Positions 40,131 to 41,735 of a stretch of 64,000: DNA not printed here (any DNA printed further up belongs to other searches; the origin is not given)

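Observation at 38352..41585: Candidate sphingoid-base/aminolipid operon: Spt-like alpha-oxoamine synthase + CerR-like NAD reductase + HAD phosphatase + START-fold lipid binder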

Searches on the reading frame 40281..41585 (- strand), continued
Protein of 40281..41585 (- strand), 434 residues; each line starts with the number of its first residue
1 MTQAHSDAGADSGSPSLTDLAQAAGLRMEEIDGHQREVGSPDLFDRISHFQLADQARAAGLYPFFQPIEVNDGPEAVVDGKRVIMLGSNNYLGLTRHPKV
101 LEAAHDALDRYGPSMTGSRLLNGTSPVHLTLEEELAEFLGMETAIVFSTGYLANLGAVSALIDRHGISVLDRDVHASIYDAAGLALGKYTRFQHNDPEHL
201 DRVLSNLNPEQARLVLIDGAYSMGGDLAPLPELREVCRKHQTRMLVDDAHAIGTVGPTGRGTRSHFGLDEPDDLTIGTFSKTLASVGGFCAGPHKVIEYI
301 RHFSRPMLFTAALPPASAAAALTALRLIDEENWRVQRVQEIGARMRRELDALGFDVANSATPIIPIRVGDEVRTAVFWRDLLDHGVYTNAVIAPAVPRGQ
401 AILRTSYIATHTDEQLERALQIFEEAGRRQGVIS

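Call 54: search_dna_similar(query=window:40281-41585:-, collection=plasmids, mode=protein, max_rows=40, max_evalue=1e-30)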
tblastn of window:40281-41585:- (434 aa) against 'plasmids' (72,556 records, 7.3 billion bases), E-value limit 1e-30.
Records with a match: 669; places in all: 735; records where one place covers at least 80% of the query: 543.
Best place of each record, by identity: <60% 669.
By first word of the organism name: Ralstonia 112; Rhizobium 72; Burkholderia 45; Sinorhizobium 45; Bacillus 42; Streptomyces 26; Acinetobacter 24; Mesorhizobium 19; Roseomonas 16; Bradyrhizobium 16; and 92 more.
By predicted mobility (MOB-suite, as given by PLSDB): non-mobilizable 385; mobilizable 161; conjugative 123.
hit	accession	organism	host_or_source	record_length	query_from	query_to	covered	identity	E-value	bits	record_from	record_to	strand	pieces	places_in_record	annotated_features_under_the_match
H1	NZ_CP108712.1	Streptomyces sp. NBC_01001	-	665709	60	433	86%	47.1%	6e-84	288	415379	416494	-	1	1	aminotransferase class I/II-fold pyridoxal phosphate-dependent enzyme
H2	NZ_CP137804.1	Priestia megaterium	Bacillus megaterium assembly,Arshan ...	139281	42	433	90%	44.4%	2e-100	335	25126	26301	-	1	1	aminotransferase class I/II-fold pyridoxal phosphate-dependent enzyme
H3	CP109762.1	Priestia megaterium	potato,mixed culture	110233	42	433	90%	44.1%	6e-100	334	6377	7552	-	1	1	aminotransferase class I/II-fold pyridoxal phosphate-dependent enzyme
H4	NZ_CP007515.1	Rubrobacter radiotolerans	-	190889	36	432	91%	43.5%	3e-96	323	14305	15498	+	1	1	pyridoxal phosphate-dependent aminotransferase family protein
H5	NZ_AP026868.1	Aureispira anguillae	Anguilla japonica,Standard,head of ...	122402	31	433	93%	41.5%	7e-99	331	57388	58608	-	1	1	pyridoxal phosphate-dependent aminotransferase family protein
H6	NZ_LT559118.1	Nonomuraea gerenzanensis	-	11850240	42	433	90%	42.5%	7e-80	276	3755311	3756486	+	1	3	none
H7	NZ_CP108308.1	Streptomyces sp. NBC_00015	-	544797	36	423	89%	42.6%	2e-66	237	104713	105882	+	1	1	aminotransferase class I/II-fold pyridoxal phosphate-dependent enzyme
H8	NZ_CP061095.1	Roseomonas marmotae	Marmota himalayana,pure culture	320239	54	433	88%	42.7%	8e-68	241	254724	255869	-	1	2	aminotransferase class I/II-fold pyridoxal phosphate-dependent enzyme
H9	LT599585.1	Pseudomonas veronii 1YdBTEX2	-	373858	43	430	89%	41.5%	2e-79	275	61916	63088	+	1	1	8-amino-7-oxononanoate synthase | hypothetical protein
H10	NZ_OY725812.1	Parabacteroides distasonis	-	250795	43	433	90%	40.9%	6e-91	308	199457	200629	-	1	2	aminotransferase class I/II-fold pyridoxal phosphate-dependent enzyme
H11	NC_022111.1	Prevotella sp. oral taxon 299 str. F0039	Homo sapiens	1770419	36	434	92%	39.6%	1e-83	287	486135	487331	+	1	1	none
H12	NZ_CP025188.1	Roseomonas mucosa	Homo sapiens,clinical, human skin, ...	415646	41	420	88%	41.2%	2e-69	245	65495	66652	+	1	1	pyridoxal phosphate-dependent aminotransferase family protein | acyl carrier protein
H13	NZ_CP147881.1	Roseomonas mucosa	cell culture,Styx glacier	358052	41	420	88%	41.2%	3e-69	245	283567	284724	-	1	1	pyridoxal phosphate-dependent aminotransferase family protein | acyl carrier protein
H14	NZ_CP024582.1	Roseomonas sp. FDAARGOS_362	Homo sapiens,peripheral Blood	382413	41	420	88%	41.2%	3e-69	245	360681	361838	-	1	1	pyridoxal phosphate-dependent aminotransferase family protein | acyl carrier protein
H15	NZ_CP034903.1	Roseomonas mucosa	Homo sapiens,tissue sample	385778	41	420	88%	41.2%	3e-69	245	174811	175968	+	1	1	pyridoxal phosphate-dependent aminotransferase family protein | acyl carrier protein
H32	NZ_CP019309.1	Phaeobacter inhibens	Single cell,seawater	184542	36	434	92%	37.7%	1e-58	214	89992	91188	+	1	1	glycine C-acetyltransferase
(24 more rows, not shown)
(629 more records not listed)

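Call 55: get_annotated_region(hit=H1, flank=7000)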
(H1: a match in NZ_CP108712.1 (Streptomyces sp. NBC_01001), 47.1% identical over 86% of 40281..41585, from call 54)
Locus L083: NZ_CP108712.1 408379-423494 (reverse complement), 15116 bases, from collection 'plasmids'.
description: Streptomyces sp. NBC_01001 plasmid unnamed1, complete sequence
organism: Streptomyces sp. NBC_01001 (NCBI taxid 2903713)
taxonomy: Bacteria; Actinomycetota; Actinomycetes; Kitasatosporales; Streptomycetaceae; Streptomyces; Streptomyces sp. NBC 01001
host: -; source: -; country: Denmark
typing (MOB-suite, as given by PLSDB): mobilizable; relaxase MOBP
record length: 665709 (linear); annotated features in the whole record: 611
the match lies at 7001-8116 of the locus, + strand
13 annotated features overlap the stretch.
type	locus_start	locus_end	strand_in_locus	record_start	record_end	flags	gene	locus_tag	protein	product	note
CDS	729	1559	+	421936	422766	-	-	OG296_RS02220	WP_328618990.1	hypothetical protein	-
CDS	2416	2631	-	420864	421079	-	-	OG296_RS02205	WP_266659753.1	DUF6243 family protein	-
CDS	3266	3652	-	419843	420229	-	-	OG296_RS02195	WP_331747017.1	hypothetical protein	-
CDS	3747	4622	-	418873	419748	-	-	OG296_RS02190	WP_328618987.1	hypothetical protein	-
CDS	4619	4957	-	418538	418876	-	-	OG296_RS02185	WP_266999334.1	PadR family transcriptional regulator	-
CDS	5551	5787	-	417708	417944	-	-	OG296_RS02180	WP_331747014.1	hypothetical protein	-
CDS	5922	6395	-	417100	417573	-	-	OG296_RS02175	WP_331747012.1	hypothetical protein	-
CDS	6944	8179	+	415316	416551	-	-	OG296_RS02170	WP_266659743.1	aminotransferase class I/II-fold pyridoxal phosphate-dependent enzyme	GO:0009058 - biosynthetic process [Evidence IEA]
CDS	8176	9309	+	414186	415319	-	-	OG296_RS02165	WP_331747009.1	GNAT family N-acetyltransferase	-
CDS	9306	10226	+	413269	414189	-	-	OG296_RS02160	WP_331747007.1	NAD-dependent epimerase/dehydratase family protein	-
CDS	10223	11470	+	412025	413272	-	-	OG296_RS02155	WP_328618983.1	condensation domain-containing protein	-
CDS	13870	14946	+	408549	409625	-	-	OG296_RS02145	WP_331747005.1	hypothetical protein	-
CDS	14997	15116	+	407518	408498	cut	-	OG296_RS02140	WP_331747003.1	hypothetical protein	-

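Call 56: get_annotated_region(hit=H4, flank=7000)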
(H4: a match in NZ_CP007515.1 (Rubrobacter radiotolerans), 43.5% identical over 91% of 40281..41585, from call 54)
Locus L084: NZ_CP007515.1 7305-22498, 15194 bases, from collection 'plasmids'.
description: Rubrobacter radiotolerans strain RSPS-4 plasmid 1, complete sequence
organism: Rubrobacter radiotolerans (NCBI taxid 42256)
taxonomy: Bacteria; Actinomycetota; Rubrobacteria; Rubrobacterales; Rubrobacteraceae; Rubrobacter; Rubrobacter radiotolerans
host: -; source: -; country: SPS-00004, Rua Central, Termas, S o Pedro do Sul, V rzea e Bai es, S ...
typing (MOB-suite, as given by PLSDB): non-mobilizable; replicon rep_cluster_201
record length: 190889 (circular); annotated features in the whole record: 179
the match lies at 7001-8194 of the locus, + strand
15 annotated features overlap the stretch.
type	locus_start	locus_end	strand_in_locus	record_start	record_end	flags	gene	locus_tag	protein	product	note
CDS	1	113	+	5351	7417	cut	-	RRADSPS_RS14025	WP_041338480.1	hypothetical protein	-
CDS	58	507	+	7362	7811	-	-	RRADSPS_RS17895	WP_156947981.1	hypothetical protein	-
CDS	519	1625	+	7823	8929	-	cas7d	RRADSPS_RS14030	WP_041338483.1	type I-D CRISPR-associated protein Cas7/Csc2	-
CDS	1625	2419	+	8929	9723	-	-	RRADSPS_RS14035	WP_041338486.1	hypothetical protein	-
CDS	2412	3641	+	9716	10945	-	-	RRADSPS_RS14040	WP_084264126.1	TIGR02710 family CRISPR-associated CARF protein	GO:0043571 - maintenance of CRISPR repeat elements [Evidence IEA]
CDS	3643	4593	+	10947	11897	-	cas6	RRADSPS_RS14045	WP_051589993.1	CRISPR system precrRNA processing endoribonuclease RAMP protein Cas6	-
CDS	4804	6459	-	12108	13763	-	-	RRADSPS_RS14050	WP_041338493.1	FAD-binding dehydrogenase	-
CDS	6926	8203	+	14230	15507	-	-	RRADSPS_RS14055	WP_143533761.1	pyridoxal phosphate-dependent aminotransferase family protein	-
CDS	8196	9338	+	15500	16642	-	-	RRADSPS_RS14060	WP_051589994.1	hypothetical protein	-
CDS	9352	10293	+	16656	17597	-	-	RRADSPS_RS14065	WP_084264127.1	NAD(P)-dependent oxidoreductase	-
CDS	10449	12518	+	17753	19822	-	-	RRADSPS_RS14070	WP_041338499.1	LTA synthase family protein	-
CDS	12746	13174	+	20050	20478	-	-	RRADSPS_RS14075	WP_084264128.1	small multi-drug export protein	-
CDS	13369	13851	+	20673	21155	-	-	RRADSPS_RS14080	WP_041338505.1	SRPBCC family protein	-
CDS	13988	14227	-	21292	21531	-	-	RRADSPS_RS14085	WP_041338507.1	hypothetical protein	-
CDS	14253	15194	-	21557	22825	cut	-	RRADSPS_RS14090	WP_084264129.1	FAD-dependent oxidoreductase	-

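Call 57: get_annotated_region(hit=H2, flank=7000)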
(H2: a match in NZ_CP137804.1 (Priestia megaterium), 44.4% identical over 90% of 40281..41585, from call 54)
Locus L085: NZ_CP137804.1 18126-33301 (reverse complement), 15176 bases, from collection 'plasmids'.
description: Priestia megaterium strain Y18-01 plasmid unnamed4, complete sequence
organism: Priestia megaterium (NCBI taxid 1404)
taxonomy: Bacteria; Bacillota; Bacilli; Bacillales; Bacillaceae; Priestia; Priestia megaterium
host: -; source: Bacillus megaterium assembly,Arshan water; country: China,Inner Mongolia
typing (MOB-suite, as given by PLSDB): mobilizable; replicon rep_cluster_385; relaxase MOBP
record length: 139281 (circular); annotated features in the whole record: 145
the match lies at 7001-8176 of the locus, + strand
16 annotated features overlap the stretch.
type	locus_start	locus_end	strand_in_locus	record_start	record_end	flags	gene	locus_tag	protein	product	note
CDS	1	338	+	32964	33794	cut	-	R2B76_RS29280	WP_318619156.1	retron system putative HNH endonuclease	GO:0051607 - defense response to virus [Evidence IEA]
CDS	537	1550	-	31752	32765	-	-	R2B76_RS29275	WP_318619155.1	retron St85 family RNA-directed DNA polymerase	GO:0051607 - defense response to virus [Evidence IEA]; GO:0001171 - reverse transcription [Evidence IEA]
CDS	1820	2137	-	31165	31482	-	-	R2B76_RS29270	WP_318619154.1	hypothetical protein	-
CDS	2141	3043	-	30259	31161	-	-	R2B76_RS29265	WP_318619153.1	hypothetical protein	-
CDS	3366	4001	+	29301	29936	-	-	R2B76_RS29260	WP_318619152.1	hypothetical protein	-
CDS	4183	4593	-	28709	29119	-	-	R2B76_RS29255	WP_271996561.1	YvaD family protein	-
CDS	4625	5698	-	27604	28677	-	-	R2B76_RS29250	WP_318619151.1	acyltransferase family protein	-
CDS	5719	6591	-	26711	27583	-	-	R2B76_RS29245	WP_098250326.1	methyltransferase domain-containing protein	-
CDS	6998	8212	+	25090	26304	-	-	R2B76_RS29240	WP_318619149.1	aminotransferase class I/II-fold pyridoxal phosphate-dependent enzyme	-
CDS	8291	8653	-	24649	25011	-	-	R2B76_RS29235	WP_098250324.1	multidrug efflux SMR transporter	-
CDS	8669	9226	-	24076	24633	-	-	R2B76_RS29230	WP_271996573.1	TetR/AcrR family transcriptional regulator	GO:0006355 - regulation of DNA-templated transcription [Evidence IEA]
CDS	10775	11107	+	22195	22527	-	-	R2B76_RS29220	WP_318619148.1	YolD-like family protein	-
CDS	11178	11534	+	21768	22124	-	-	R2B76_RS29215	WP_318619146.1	hypothetical protein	-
CDS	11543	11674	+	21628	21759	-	-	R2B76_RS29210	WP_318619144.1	hypothetical protein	-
CDS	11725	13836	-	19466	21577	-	-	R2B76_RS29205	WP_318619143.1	sigma 54-interacting transcriptional regulator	GO:0006355 - regulation of DNA-templated transcription [Evidence IEA]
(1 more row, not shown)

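Call 63: get_annotated_region(hit=H12, flank=12000)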
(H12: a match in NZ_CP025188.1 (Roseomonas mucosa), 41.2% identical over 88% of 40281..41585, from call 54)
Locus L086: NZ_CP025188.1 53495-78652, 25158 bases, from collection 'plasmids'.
description: Roseomonas mucosa strain AD2 plasmid p1-AD2, complete sequence
organism: Roseomonas mucosa (NCBI taxid 207340)
taxonomy: Bacteria; Pseudomonadota; Alphaproteobacteria; Rhodospirillales; Acetobacteraceae; Roseomonas; Roseomonas mucosa
host: -; source: Homo sapiens,clinical, human skin, atopic dermatitis; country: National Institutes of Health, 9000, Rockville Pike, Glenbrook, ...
typing (MOB-suite, as given by PLSDB): non-mobilizable
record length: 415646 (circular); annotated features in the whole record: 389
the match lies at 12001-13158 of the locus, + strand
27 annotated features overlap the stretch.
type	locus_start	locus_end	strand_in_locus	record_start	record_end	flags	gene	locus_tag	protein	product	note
CDS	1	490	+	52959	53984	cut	-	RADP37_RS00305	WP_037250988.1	aldo/keto reductase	-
CDS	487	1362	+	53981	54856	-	-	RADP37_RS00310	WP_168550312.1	amidohydrolase family protein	-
CDS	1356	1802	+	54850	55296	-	-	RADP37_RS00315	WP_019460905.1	RbsD/FucU domain-containing protein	GO:0005996 - monosaccharide metabolic process [Evidence IEA]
CDS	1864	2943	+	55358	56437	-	ugpC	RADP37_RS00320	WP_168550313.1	sn-glycerol-3-phosphate ABC transporter ATP-binding protein UgpC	-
CDS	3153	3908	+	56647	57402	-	-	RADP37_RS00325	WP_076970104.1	phosphocholine cytidylyltransferase family protein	-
CDS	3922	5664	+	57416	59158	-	-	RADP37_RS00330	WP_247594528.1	fatty acyl-AMP ligase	-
CDS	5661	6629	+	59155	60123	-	-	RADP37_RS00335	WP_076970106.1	SDR family NAD(P)-dependent oxidoreductase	-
CDS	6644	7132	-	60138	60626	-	-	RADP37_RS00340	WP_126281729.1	hypothetical protein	-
CDS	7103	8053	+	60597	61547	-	-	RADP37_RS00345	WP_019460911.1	hypothetical protein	-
CDS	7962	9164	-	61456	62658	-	-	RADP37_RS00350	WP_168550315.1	ELM1/GtrOC1 family putative glycosyltransferase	-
CDS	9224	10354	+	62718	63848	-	-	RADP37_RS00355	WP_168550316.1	glycosyltransferase family 4 protein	-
CDS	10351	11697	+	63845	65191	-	-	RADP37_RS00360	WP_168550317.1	lipopolysaccharide biosynthesis protein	-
CDS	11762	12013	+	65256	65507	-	-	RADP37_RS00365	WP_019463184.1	acyl carrier protein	GO:0006633 - fatty acid biosynthetic process [Evidence IEA]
CDS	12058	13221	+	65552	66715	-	-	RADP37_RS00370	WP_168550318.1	pyridoxal phosphate-dependent aminotransferase family protein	-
CDS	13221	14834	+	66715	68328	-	-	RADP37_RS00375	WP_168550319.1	hypothetical protein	-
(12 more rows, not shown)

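Call 66: get_annotated_region(hit=H32, flank=3000)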
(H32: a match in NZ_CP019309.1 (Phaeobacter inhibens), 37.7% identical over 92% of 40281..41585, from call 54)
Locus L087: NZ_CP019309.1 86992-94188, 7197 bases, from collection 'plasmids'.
description: Phaeobacter inhibens strain DOK1-1 plasmid pDOK1-1-2, complete sequence
organism: Phaeobacter inhibens (NCBI taxid 221822)
taxonomy: Bacteria; Pseudomonadota; Alphaproteobacteria; Rhodobacterales; Roseobacteraceae; Phaeobacter; Phaeobacter inhibens
host: -; source: Single cell,seawater; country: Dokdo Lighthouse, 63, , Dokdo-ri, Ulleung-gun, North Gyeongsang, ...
typing (MOB-suite, as given by PLSDB): non-mobilizable; replicon rep_cluster_392
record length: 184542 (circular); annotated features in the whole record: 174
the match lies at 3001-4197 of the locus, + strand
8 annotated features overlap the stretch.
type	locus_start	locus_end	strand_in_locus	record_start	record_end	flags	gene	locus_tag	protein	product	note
CDS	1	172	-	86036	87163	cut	-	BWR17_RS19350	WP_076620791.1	aminotransferase class I/II-fold pyridoxal phosphate-dependent enzyme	GO:0009058 - biosynthetic process [Evidence IEA]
CDS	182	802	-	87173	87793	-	-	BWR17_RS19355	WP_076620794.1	PAS domain-containing protein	-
CDS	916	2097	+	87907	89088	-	-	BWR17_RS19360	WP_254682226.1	cellulase family glycosylhydrolase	GO:0071704 - organic substance metabolic process [Evidence IEA]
CDS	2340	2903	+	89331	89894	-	-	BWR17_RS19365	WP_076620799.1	XRE family transcriptional regulator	GO:0006355 - regulation of DNA-templated transcription [Evidence IEA]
CDS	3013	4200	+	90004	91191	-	-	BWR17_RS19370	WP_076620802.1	glycine C-acetyltransferase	GO:0009058 - biosynthetic process [Evidence IEA]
CDS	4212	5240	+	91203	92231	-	tdh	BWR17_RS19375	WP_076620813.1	L-threonine 3-dehydrogenase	GO:0006567 - threonine catabolic process [Evidence IEA]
CDS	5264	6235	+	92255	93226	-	-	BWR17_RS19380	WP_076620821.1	cysteine synthase family protein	GO:0006535 - cysteine biosynthetic process from serine [Evidence IEA]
CDS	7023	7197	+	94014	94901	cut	-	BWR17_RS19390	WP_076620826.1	NAD(P)-dependent oxidoreductase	-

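Call 67: get_annotated_region(hit=H9, flank=5000)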
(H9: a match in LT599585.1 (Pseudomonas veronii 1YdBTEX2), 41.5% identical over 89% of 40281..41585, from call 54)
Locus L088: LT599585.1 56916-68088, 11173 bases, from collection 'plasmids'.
description: Pseudomonas veronii 1YdBTEX2 genome assembly, plasmid: PVE_plasmid
organism: Pseudomonas veronii 1YdBTEX2 (NCBI taxid 1295141)
taxonomy: Bacteria; Pseudomonadota; Gammaproteobacteria; Pseudomonadales; Pseudomonadaceae; Pseudomonas; Pseudomonas veronii; Pseudomonas veronii 1YdBTEX2
host: -; source: -; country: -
typing (MOB-suite, as given by PLSDB): non-mobilizable; mating-pair formation MPF_F
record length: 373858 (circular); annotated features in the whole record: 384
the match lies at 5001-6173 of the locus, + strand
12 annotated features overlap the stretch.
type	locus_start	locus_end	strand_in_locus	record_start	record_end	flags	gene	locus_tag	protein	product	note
CDS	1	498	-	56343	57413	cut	-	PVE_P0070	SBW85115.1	hypothetical protein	-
CDS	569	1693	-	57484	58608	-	yghO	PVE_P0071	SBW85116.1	Putative uncharacterized protein YghO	-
CDS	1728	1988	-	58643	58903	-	-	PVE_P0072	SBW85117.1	hypothetical protein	-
CDS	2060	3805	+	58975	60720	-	-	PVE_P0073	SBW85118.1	hypothetical protein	-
CDS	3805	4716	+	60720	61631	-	-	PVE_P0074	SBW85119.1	hypothetical protein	-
CDS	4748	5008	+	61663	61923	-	-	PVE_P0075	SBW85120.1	hypothetical protein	-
CDS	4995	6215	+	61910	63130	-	-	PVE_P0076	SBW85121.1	8-amino-7-oxononanoate synthase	-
CDS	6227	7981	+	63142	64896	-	-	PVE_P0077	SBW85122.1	hypothetical protein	-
CDS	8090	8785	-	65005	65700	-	-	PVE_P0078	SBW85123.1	hypothetical protein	-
CDS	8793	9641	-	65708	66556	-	-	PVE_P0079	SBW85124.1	hypothetical protein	-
CDS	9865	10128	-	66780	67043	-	-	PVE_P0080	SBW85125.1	hypothetical secreted protein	-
CDS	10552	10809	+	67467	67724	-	-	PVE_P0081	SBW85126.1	hypothetical protein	-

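Call 68: get_annotated_region(hit=H10, flank=5000)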
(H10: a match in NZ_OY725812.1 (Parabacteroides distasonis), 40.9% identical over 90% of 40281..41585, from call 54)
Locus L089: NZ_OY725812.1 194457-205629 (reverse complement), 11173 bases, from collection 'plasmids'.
description: Parabacteroides distasonis strain Parabacteroides distasonis TSDC17.2-1.1 plasmid 67, complete sequence
organism: Parabacteroides distasonis (NCBI taxid 823)
taxonomy: Bacteria; Bacteroidota; Bacteroidia; Bacteroidales; Tannerellaceae; Parabacteroides; Parabacteroides distasonis
host: -; source: -; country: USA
typing (MOB-suite, as given by PLSDB): non-mobilizable
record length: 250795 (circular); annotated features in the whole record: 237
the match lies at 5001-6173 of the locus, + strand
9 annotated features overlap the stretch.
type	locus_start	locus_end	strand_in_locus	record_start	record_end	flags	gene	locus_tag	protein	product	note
CDS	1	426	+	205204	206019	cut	-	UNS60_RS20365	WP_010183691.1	sugar phosphate isomerase/epimerase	-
CDS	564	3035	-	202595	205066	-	lon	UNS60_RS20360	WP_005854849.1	endopeptidase La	GO:0006508 - proteolysis [Evidence IEA]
CDS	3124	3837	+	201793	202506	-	-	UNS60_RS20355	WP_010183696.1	methyltransferase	-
CDS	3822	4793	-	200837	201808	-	-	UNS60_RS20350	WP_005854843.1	diacylglycerol kinase family protein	-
CDS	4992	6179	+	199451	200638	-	-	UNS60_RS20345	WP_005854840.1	aminotransferase class I/II-fold pyridoxal phosphate-dependent enzyme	-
CDS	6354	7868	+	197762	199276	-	ricT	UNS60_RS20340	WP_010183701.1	regulatory iron-sulfur-containing complex subunit RicT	-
CDS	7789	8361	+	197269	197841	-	-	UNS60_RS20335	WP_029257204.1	gliding motility lipoprotein GldH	-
CDS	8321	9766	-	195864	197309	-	rodA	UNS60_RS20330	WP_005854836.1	rod shape-determining protein RodA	GO:0008360 - regulation of cell shape [Evidence IEA]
CDS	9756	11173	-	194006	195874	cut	mrdA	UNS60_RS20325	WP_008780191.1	penicillin-binding protein 2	GO:0009252 - peptidoglycan biosynthetic process [Evidence IEA]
